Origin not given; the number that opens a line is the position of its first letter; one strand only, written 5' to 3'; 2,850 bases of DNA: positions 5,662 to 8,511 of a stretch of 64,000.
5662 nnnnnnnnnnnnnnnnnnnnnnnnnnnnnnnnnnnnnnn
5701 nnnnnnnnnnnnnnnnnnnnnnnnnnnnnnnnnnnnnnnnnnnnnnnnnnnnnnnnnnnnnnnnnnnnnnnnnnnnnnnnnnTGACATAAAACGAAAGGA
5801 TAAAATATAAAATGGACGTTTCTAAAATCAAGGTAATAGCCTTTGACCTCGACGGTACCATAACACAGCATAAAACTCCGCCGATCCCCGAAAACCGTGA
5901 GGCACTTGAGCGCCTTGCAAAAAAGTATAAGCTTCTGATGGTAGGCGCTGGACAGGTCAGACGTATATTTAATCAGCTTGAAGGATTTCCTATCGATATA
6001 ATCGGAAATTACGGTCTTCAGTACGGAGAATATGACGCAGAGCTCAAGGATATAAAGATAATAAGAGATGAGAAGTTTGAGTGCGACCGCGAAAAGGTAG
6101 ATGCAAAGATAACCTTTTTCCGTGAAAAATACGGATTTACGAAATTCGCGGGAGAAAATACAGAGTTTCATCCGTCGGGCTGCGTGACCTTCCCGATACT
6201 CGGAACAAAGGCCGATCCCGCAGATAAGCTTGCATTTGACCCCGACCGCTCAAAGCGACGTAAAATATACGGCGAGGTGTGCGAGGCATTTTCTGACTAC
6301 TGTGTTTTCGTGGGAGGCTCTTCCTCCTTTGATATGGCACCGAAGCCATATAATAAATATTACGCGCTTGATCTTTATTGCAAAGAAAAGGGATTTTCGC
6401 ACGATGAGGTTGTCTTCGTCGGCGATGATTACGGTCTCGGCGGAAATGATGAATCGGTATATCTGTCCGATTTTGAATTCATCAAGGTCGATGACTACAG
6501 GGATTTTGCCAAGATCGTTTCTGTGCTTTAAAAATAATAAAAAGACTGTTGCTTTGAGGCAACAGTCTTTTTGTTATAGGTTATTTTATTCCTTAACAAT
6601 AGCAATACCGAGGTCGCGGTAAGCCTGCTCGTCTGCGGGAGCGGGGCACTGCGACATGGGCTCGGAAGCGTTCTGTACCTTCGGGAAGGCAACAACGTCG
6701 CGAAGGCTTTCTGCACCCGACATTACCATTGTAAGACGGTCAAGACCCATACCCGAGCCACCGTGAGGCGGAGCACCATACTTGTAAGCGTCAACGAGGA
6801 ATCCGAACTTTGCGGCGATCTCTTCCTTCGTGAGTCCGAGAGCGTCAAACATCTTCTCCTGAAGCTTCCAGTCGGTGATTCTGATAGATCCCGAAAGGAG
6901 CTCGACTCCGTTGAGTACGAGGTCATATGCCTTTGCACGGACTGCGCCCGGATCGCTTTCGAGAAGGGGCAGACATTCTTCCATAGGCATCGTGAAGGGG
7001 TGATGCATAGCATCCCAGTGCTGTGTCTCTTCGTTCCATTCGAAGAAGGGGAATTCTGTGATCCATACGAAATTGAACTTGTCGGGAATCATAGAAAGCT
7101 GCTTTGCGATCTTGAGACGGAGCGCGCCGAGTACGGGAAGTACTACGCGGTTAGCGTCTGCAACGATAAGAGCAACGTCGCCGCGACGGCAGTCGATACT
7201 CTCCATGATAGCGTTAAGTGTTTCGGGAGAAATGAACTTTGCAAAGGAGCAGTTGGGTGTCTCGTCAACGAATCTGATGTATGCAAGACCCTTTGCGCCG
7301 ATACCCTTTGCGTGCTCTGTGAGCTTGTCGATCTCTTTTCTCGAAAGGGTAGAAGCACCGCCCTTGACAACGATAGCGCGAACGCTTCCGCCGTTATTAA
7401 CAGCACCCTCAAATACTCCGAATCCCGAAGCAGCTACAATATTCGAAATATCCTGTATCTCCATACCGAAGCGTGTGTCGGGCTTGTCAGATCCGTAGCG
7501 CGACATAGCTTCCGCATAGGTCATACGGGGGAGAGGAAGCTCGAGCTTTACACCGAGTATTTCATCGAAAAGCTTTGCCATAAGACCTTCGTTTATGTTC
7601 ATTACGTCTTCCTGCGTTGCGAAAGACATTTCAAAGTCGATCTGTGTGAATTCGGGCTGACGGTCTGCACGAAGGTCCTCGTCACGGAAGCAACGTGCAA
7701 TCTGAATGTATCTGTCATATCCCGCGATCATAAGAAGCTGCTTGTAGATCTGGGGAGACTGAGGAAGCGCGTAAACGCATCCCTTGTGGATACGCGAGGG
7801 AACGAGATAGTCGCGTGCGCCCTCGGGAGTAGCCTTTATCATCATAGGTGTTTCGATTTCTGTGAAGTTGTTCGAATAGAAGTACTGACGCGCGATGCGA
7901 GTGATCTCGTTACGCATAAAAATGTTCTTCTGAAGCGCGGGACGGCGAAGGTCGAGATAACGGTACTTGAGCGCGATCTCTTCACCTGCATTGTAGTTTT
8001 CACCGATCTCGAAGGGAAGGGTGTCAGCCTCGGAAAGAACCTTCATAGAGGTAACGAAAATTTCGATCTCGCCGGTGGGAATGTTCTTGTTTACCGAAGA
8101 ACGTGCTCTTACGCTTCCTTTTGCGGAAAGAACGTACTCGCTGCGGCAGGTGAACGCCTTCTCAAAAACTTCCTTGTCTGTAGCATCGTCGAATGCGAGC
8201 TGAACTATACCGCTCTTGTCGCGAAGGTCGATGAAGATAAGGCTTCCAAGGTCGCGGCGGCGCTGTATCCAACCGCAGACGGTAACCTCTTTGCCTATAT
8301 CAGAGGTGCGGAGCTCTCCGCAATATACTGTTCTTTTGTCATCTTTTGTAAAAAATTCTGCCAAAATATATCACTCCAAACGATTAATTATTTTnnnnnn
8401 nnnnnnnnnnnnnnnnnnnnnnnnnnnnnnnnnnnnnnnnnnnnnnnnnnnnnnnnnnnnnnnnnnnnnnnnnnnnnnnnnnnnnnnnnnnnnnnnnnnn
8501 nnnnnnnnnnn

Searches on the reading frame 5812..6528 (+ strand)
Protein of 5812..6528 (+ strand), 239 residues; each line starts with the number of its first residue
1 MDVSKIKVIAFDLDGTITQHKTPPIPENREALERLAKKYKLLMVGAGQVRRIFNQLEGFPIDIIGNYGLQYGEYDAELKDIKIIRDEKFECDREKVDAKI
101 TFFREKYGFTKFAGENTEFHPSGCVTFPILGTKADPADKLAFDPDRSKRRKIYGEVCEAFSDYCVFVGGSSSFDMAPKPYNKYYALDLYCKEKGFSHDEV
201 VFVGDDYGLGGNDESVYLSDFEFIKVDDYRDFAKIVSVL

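Call 29: search_protein_families(library=pfam, proteins=[window:5812-6528:+], max_evalue=0.001)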
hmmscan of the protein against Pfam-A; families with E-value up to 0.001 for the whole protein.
window:5812-6528:+ (239 aa): 3 families
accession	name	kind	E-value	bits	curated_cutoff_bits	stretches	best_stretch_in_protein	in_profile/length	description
PF08282.18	Hydrolase_3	-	2.4e-10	41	20.9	1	9-206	1-212/255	haloacid dehalogenase-like hydrolase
PF03332.19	PMM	-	4.3e-08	33.7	22.4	1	30-219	3-197/221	Eukaryotic phosphomannomutase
PF00702.32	Hydrolase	-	7.3e-07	30.2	26.4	0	6-82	1-65/191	haloacid dehalogenase-like hydrolase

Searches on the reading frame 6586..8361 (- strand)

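Call 29: search_protein_families(library=pfam, proteins=[window:6586-8361:-], max_evalue=0.001)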
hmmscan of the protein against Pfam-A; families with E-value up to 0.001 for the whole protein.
window:6586-8361:- (591 aa): 4 families
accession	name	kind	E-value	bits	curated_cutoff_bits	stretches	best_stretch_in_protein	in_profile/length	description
PF00152.25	tRNA-synt_2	-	2.1e-118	395.3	25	1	127-562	2-307/308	tRNA synthetases class II (D, K and N)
PF02938.19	GAD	-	1.2e-21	77.2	23.4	1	317-408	1-92/95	GAD domain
PF01336.31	tRNA_anti-codon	-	1.2e-16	60.8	27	1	26-109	1-75/75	OB-fold nucleic acid binding domain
PF01409.25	tRNA-synt_2d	-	8.9e-06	25.8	19.8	0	217-273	104-158/246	tRNA synthetases class II core domain (F)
